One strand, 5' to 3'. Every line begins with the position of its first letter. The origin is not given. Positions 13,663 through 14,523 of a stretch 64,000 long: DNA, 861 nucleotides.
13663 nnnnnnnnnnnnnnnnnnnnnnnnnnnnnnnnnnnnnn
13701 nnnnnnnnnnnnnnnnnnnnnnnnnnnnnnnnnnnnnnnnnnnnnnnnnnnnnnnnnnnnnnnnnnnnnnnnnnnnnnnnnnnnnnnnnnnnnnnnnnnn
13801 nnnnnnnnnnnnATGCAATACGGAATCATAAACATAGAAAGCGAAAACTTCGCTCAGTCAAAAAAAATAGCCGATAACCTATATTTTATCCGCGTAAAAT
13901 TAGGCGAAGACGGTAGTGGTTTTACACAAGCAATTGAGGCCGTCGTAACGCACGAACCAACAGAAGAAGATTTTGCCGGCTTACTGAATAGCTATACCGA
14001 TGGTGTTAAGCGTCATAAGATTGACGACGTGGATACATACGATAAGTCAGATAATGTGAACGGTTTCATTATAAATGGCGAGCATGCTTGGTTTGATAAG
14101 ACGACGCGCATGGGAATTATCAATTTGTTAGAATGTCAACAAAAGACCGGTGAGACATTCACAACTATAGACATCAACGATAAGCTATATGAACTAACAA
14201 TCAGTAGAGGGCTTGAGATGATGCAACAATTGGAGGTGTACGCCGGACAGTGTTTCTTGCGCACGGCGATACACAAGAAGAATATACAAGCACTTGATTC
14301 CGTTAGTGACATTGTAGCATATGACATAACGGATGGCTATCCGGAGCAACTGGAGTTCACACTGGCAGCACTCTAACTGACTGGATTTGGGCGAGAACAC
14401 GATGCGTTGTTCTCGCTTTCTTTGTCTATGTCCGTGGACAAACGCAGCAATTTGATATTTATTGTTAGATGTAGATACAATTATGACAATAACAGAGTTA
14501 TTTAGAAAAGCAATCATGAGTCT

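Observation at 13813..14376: Uncharacterised ~187 aa protein family triplicated with the DGR modules (also 17302-17868 and 21941-22501)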

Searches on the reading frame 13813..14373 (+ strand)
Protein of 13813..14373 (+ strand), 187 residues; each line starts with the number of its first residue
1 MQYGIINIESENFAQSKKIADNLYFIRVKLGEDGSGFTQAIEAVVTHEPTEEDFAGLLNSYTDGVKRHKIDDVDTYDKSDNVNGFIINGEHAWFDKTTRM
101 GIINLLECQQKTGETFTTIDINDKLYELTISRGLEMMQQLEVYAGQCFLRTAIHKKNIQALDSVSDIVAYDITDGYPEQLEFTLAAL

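Call 4: search_protein_families(library=pfam, proteins=[window:13813-14373:+], max_evalue=0.01)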
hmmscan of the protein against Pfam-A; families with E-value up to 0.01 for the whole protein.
window:13813-14373:+ (187 aa): 1 family
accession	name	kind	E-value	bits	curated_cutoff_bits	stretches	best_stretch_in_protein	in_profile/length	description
PF14301.12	DUF4376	-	0.0078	17.1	25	0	66-166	3-98/106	Domain of unknown function (DUF4376)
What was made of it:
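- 13813..14376 (+): X1, DUF4376-type tail-fibre chaperone paralog of module 1 (187 aa). Weak PF14301 hit, E 0.0078 (call 4).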

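Call 5: search_protein_families(library=phrogs, proteins=[window:13813-14373:+], max_evalue=0.01)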
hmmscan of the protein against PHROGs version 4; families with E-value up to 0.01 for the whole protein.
window:13813-14373:+ (187 aa): 2 families
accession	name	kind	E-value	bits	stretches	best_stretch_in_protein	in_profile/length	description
phrog_15376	-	unknown function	0.00096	20.4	0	61-91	11-41/60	-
phrog_1807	-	tail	0.0061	17.2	1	68-177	130-240/241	tail fiber protein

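Call 6: search_solved_structures(query=A1, max_evalue=10)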
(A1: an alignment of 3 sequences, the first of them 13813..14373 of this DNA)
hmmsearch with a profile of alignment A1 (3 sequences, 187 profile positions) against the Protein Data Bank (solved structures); distinct sequences matched with E-value up to 10: 1.
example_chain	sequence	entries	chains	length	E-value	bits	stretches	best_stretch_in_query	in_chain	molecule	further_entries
3ism_C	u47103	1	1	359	0.82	12.5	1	5-68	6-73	CG4930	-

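Call 7: find_homologous_proteins(query=A1, max_evalue=0.001)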
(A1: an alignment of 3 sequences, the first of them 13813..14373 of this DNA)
Query A1 (3 sequences) (187 aa, profile of the alignment): 276 proteins with E <= 0.001 among 2409 candidates; the best 120 are listed.
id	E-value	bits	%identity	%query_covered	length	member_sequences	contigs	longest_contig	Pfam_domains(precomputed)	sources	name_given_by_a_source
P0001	6.1e-93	328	96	100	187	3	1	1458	-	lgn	-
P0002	8.9e-93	327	40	92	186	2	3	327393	-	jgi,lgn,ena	jgi:hypothetical protein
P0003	1.7e-92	326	36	99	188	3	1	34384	-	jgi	jgi:hypothetical protein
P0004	1.2e-64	235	46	99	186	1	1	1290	-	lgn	-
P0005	4.0e-64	234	43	98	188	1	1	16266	-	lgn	-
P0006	1.3e-59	219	42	86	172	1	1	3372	-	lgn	-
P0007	2.2e-59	218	45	97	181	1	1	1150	-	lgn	-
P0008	3.5e-59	218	47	94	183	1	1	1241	-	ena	-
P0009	1.5e-58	216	45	78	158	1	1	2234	-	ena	-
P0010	3.6e-52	195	40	86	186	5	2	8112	-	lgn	-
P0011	2.9e-50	188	34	91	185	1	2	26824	-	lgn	-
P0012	7.0e-50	187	40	85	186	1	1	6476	-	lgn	-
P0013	1.2e-49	186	37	71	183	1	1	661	-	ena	-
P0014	1.2e-49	186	43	74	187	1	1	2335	-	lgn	-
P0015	1.4e-49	186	40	74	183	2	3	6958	-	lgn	-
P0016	7.5e-49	184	38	95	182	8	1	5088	PF14301.13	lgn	-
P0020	2.9e-48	182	35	96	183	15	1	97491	-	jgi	jgi:hypothetical protein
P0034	1.0e-46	177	33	87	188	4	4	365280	-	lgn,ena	-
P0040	4.8e-46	175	38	73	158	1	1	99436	-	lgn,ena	-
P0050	2.2e-44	169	43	64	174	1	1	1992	PF14301.13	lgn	-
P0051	1.8e-43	166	39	79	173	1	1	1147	PF14301.13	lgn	-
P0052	8.1e-43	164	41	67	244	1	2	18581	PF14301.13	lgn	-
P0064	4.6e-38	149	37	65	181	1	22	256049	-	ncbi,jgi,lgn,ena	jgi:hypothetical protein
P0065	6.4e-38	148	42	63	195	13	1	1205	PF14301.13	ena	-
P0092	4.0e-37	146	37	65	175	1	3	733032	-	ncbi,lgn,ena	-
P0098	6.3e-37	145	32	81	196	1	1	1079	PF14301.13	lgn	-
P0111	8.5e-37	145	32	82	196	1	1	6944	PF14301.13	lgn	-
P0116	1.0e-36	144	38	65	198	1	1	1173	PF14301.13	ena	-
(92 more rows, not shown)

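Call 11: find_encoding_contigs(protein=P0020, flank=8000, max_places=3)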
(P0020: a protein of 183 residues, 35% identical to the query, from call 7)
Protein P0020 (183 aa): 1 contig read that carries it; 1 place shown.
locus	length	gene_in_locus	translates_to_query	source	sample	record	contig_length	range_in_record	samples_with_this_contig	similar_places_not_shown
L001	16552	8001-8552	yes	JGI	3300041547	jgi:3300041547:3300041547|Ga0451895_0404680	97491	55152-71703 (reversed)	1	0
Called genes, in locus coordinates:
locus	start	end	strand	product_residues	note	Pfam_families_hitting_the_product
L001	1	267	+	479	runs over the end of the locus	-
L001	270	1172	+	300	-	-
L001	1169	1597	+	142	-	PF18925:DUF5675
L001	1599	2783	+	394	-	-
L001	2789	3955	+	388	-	-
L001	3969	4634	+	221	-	-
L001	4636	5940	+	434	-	-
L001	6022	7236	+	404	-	-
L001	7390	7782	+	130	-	PF22296:bAvd (weak)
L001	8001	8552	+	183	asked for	-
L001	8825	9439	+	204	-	-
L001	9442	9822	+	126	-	-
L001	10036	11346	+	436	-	PF04851:ResIII, PF00270:DEAD, PF00271:Helicase_C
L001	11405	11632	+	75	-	-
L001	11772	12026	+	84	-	-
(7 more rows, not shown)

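Call 12: find_encoding_contigs(protein=P0064, flank=8000, max_places=3)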
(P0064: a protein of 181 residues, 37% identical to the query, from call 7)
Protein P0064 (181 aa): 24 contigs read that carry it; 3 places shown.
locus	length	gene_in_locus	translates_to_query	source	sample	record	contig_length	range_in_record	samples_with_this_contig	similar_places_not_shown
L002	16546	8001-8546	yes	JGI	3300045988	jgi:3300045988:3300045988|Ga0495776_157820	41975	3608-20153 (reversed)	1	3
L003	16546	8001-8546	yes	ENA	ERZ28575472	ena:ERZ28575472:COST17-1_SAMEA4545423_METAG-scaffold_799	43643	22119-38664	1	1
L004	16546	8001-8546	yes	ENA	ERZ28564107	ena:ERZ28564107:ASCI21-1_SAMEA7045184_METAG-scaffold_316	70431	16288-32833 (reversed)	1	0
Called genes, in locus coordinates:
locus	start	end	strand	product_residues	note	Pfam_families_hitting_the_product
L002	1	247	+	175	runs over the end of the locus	-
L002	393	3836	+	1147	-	-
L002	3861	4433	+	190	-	-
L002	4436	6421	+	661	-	-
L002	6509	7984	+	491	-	PF21882:Gp53-like_C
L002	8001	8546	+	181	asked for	-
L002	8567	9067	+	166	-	-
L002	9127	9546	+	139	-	PF05105:Phage_holin_4_1 (weak)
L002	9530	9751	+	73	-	-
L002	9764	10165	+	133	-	-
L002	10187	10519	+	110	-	-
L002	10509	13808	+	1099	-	-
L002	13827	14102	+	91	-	-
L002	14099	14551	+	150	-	PF20647:DUF6808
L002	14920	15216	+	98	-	PF08299:Bac_DnaA_C (weak)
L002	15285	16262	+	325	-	-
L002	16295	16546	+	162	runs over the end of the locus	-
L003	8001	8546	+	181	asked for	-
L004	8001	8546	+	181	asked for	-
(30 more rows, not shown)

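Call 13: find_encoding_contigs(protein=P0092, flank=7000, max_places=2)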
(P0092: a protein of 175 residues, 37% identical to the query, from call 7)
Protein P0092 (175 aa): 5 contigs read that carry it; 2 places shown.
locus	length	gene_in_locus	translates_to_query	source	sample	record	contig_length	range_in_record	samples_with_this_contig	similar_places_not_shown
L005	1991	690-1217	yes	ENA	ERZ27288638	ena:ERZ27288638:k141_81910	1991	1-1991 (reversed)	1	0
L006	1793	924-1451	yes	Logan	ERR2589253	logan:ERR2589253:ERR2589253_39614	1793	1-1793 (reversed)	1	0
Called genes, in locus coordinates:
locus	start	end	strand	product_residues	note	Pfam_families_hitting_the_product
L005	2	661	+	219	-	?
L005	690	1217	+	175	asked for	-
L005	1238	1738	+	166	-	-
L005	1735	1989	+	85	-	?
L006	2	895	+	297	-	?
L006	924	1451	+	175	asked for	-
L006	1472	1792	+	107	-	?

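Call 14: find_encoding_contigs(protein=P0034, flank=7000, max_places=2)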
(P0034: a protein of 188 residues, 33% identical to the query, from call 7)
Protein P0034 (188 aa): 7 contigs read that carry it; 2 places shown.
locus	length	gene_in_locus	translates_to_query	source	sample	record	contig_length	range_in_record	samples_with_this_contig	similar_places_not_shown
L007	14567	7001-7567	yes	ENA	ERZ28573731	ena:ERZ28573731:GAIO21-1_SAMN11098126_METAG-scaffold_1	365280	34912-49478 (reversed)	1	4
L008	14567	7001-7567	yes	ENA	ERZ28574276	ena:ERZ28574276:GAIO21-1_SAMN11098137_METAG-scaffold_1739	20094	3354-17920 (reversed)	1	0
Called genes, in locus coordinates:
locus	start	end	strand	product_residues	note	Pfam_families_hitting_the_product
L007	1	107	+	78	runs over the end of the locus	-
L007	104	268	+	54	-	-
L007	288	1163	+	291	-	PF00156:Pribosyltran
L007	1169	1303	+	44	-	-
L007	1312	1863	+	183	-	-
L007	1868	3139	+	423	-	-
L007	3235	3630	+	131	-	-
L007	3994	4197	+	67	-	-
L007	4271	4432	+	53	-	-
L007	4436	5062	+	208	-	PF00376:MerR, PF12728:HTH_17 (weak), PF13411:MerR_1, PF00239:Resolvase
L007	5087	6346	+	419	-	PF12323:HTH_OrfB_IS605, PF01385:OrfB_IS605, PF07282:Cas12f1-like_TNB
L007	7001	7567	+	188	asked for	-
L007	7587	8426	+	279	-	-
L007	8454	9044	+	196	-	-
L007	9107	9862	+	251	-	-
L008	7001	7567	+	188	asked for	-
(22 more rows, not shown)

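Call 15: find_encoding_contigs(protein=P0040, flank=7000, max_places=2)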
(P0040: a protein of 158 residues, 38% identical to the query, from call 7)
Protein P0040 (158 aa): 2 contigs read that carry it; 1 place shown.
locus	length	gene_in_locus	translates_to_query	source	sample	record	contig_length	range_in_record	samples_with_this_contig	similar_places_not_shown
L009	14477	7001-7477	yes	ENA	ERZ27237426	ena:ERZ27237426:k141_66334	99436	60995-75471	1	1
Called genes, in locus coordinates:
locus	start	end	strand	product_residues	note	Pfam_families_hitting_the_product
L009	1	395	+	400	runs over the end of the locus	-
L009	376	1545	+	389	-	-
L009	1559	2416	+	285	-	-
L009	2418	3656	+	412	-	-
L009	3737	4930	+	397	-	-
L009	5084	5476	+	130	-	PF22296:bAvd (weak)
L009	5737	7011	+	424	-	PF00078:RVT_1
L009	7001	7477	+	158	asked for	-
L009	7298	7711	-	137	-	-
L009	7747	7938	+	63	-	-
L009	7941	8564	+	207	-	-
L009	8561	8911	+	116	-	-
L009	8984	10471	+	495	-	PF04851:ResIII, PF00270:DEAD, PF00271:Helicase_C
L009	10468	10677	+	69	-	-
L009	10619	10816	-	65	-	-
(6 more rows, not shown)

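Call 20: search_solved_structures(query=A2, max_evalue=10, show_alignments=2)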
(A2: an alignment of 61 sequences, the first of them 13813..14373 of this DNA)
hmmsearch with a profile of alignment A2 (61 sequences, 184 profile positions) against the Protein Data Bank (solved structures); distinct sequences matched with E-value up to 10: 1.
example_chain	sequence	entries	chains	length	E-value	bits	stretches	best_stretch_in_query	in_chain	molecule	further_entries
8iuf_EB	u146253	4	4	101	0.2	14.7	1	20-78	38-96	NDUEG11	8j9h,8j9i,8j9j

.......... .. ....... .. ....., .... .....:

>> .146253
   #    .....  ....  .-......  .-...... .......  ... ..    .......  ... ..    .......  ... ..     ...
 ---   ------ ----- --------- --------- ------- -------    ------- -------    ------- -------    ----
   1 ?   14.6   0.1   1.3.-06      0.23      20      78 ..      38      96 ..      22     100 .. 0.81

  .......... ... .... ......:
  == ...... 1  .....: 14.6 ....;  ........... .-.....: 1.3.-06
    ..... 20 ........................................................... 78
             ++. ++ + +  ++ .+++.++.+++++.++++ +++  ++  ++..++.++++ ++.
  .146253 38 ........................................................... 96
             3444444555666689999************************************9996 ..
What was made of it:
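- On Prefoldin: The profile search of PDB sequences (call 20) returned no prefoldin.
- Tried and rejected: Profile searches of PDB sequences with A1 and A2 found nothing meaningful: E 0.2-0.8 to unrelated proteins (calls 6, 20).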

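Call 21: search_protein_families(library=pfam, alignment_id=A2, max_evalue=0.01)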
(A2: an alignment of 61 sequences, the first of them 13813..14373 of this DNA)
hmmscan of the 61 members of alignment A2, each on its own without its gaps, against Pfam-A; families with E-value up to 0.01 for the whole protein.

A. member 1, window:13813-14373:+ (187 aa): 1 family
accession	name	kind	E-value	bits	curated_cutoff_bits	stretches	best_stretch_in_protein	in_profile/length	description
PF14301.12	DUF4376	-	0.0078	17.1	25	0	66-166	3-98/106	Domain of unknown function (DUF4376)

B. families by the number of members that match (of 61 scanned): 5 families
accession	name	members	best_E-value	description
PF14301.12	DUF4376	38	1.4e-08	Domain of unknown function (DUF4376)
PF23215.1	WD_LRWD1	1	0.00059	Leucine-rich repeat and WD repeat-containing protein 1, WD domain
PF15014.12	CLN5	1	0.0014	Ceroid-lipofuscinosis neuronal protein 5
PF05538.17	Campylo_MOMP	1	0.0021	Campylobacter major outer membrane protein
PF22308.1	DUF6969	1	0.0058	Domain of unknown function (DUF6969)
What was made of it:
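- On Pfam DUF4376 (PF14301): However, 38 of 61 aligned relatives, with E as low as 1e-93 to the window profile, hit PF14301 (best 1.4e-8; calls 7, 21).
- On Caudo_TAP / TfaMu (PF02413): No hit in the Pfam scans of the three copies or of 61 relatives (calls 4, 21).
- On Peptidase_S74 intramolecular chaperone: No Pfam hit (call 21).
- Closest known: Phage Mu U/U'. Different: No sequence match to Caudo_TAP (calls 4, 21), so this is a different family.
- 38 of 61 relatives hit PF14301 (best E 1.4e-8, call 21). There is no nucleic-acid-binding or Avd-like signature (calls 4, 21).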

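Call 27: predict_structure(alignment_id=A2)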
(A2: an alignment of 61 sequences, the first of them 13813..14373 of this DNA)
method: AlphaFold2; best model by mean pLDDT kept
length: 187 residues; sequences in the alignment: 61
mean_pLDDT: 96.1   pTM: 0.84
mean pLDDT of the five models: 96.1, 95.6, 95.7, 95.4, 95.0
residues with pLDDT >= 90: 180; 70-90: 7; 50-70: 0; < 50: 0
segments of 3 or more residues with pLDDT < 50: none
pLDDT, mean of each block of 10 residues (from residue 1): 93 96 96 92 97 97 98 97 95 95 98 97 95 97 97 98 96 97 90
secondary structure, 60 per line:
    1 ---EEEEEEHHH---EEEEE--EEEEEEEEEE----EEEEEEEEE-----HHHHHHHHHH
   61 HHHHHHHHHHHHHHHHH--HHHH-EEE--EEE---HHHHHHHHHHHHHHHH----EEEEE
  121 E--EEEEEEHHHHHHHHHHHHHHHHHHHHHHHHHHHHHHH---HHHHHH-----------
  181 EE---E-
elements in order: E4-9 E16-20 E23-32 E37-45 H51-77 H80-83 E85-87 E90-92 H96-111 E116-121 E124-129 H130-160 H164-169
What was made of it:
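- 13813..14376 (+): AF2 model pLDDT 96 (call 27).
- On DUF4376-class intermolecular tail-fibre chaperone (V22 gp27 type): AF2 secondary structure: E4-45 (4 strands), H51-77, hairpin 85-92, H96-111, hairpin 116-129, H130-160 (call 27).
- The AF2 model has pLDDT 96 (call 27). The model has an N-terminal 4-strand sheet followed by helix/hairpin/helix/hairpin/helix (call 27).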

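Call 34: fold_search(model_id=the predicted structure, library=viral)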
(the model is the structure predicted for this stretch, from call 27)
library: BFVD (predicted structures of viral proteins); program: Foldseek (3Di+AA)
matches with E <= 10: 878; with E <= 0.001: 26
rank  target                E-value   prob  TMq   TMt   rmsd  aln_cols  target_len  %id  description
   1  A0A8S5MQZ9            1.9e-15  1.00  0.64  0.61   9.9       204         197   26  DUF4376 domain-containing protein [Siphoviridae sp. ctA4S13]
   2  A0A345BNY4            1.0e-12  1.00  0.64  0.67  11.2       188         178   26  DUF4376 domain-containing protein [crAssphage sp. isolate ctcc615]
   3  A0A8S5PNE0            9.2e-12  1.00  0.63  0.70   9.3       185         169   24  DUF4376 domain-containing protein [Siphoviridae sp. ctnsL8]
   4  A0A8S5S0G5            1.4e-11  1.00  0.61  0.66  10.0       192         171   26  DUF4376 domain-containing protein [Podoviridae sp. ct8Lf7]
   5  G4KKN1                2.3e-07  1.00  0.63  0.65   3.0       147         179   19  (no name in the UniProt tables at hand)
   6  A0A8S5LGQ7            4.4e-07  1.00  0.31  0.33  10.4       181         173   12  Uncharacterized protein [Siphoviridae sp. ct5tj9]
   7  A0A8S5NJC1            3.1e-06  1.00  0.48  0.31  17.2       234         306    8  Uncharacterized protein [Siphoviridae sp. cttFh17]
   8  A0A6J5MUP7            1.4e-05  1.00  0.59  0.62   3.8       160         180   16  Uncharacterized protein [uncultured Caudovirales phage]
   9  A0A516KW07            2.8e-05  1.00  0.40  0.36   9.9       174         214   10  (no name in the UniProt tables at hand)
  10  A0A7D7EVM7            4.5e-05  1.00  0.47  0.42   8.7       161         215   11  (no name in the UniProt tables at hand)
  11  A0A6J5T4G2            5.1e-05  1.00  0.57  0.64   6.8       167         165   18  DUF4376 domain-containing protein [uncultured Caudovirales phage]
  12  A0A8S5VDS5            8.1e-05  1.00  0.45  0.41   9.0       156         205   15  DUF4376 domain-containing protein [Siphoviridae sp. ctGa111]
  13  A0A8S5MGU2            1.1e-04  1.00  0.51  0.42  16.4       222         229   12  DUF4376 domain-containing protein [Podoviridae sp. ctqve24]
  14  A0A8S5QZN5            1.2e-04  1.00  0.45  0.41  20.9       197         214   12  DUF4376 domain-containing protein [Siphoviridae sp. ctyvQ1]
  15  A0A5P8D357            1.3e-04  1.00  0.46  0.40   8.7       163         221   16  (no name in the UniProt tables at hand)
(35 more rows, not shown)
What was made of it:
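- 13813..14376 (+): BFVD top hits are DUF4376 proteins (call 34).
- On Pfam DUF4376 (PF14301): Foldseek of the pLDDT-96 model against BFVD: the four top hits, and most hits at E<1e-3, are 'DUF4376 domain-containing protein' (E 1.9e-15, TM 0.61-0.70; calls 27, 34).
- Its top BFVD matches are phage DUF4376 proteins, E 1.9e-15 to 1e-11 (call 34).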

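Call 38: find_encoding_contigs(protein=P0002, flank=10000, max_places=3)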
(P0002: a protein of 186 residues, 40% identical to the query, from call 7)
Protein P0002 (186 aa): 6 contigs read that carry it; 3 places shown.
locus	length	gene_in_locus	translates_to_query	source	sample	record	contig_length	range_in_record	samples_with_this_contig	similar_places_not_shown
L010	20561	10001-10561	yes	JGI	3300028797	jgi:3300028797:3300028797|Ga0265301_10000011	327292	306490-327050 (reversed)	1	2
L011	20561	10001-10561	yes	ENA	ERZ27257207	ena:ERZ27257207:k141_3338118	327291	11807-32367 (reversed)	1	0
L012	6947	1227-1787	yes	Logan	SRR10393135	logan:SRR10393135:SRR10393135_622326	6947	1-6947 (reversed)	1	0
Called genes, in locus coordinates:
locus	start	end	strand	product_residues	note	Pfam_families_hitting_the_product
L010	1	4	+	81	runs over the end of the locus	?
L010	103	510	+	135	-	-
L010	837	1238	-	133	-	-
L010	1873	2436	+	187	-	-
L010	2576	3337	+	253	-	-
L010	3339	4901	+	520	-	-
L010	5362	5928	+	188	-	-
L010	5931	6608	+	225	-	-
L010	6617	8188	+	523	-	-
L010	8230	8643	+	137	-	-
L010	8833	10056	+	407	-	PF00078:RVT_1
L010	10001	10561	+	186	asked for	-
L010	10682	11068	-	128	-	PF22751:DUF488-N3a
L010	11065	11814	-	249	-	PF01467:CTP_transf_like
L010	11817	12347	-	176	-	PF00293:NUDIX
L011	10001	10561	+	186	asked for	-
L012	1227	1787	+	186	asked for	-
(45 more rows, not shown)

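Call 39: find_related_loci(query=A2, collection=viral_contigs, flank=7000)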
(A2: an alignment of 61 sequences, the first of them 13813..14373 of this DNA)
Query A2 (187 aa) in viral_contigs; peptide patterns used: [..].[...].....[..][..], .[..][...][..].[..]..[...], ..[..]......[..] (x = any residue, [..] = any of these).
600 stretches matched a pattern (row limit reached: there are more); 542 encode a relative of the query (tblastn E <= 1e-3); the best 80 are kept; 80 distinct loci.
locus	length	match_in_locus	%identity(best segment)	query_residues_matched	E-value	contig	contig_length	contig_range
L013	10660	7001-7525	37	11-182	2e-31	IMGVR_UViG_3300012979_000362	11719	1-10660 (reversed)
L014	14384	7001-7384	40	44-182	7e-30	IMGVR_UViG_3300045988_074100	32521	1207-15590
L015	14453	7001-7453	37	18-180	6e-29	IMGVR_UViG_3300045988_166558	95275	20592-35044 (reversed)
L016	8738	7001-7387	40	59-182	1e-28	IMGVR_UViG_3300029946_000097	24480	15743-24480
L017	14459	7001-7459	37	18-182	7e-29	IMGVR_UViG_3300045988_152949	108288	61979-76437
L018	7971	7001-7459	37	18-182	7e-29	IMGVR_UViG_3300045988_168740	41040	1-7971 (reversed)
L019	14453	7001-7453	37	18-180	2e-28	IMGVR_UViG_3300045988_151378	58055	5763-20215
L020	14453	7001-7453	38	18-180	2e-28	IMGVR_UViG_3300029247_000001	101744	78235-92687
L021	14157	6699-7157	37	18-182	5e-28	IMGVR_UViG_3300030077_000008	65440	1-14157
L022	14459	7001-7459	38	18-182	4e-28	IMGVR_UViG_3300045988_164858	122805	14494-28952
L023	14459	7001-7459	37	18-182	6e-28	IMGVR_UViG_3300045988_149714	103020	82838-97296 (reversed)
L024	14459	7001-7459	38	18-182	4e-28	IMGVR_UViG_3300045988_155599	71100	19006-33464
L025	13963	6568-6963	39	56-182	7e-28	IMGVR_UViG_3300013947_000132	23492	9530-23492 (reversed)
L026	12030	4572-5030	36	18-182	9e-28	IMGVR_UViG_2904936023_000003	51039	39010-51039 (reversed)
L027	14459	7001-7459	37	18-182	1e-27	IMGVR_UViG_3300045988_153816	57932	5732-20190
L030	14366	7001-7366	39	63-184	1e-27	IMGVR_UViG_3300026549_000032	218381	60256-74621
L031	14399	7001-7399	40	51-183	2e-27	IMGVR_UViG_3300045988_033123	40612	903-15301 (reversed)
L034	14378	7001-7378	37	56-182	1e-26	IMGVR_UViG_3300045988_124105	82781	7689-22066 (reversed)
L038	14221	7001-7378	38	56-182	1e-26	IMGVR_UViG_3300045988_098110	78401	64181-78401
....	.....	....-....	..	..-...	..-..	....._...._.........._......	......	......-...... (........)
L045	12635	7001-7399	38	51-183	1e-26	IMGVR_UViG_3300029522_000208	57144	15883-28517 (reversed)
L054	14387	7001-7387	36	44-183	3e-26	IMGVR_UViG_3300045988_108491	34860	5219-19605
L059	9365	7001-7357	37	65-183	3e-26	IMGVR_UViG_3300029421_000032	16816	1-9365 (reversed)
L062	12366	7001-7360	38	65-184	3e-26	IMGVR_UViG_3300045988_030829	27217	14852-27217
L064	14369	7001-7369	38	63-182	2e-26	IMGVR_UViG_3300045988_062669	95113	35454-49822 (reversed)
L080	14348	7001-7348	38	65-180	5e-26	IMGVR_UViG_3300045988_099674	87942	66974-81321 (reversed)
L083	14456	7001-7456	35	41-187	6e-26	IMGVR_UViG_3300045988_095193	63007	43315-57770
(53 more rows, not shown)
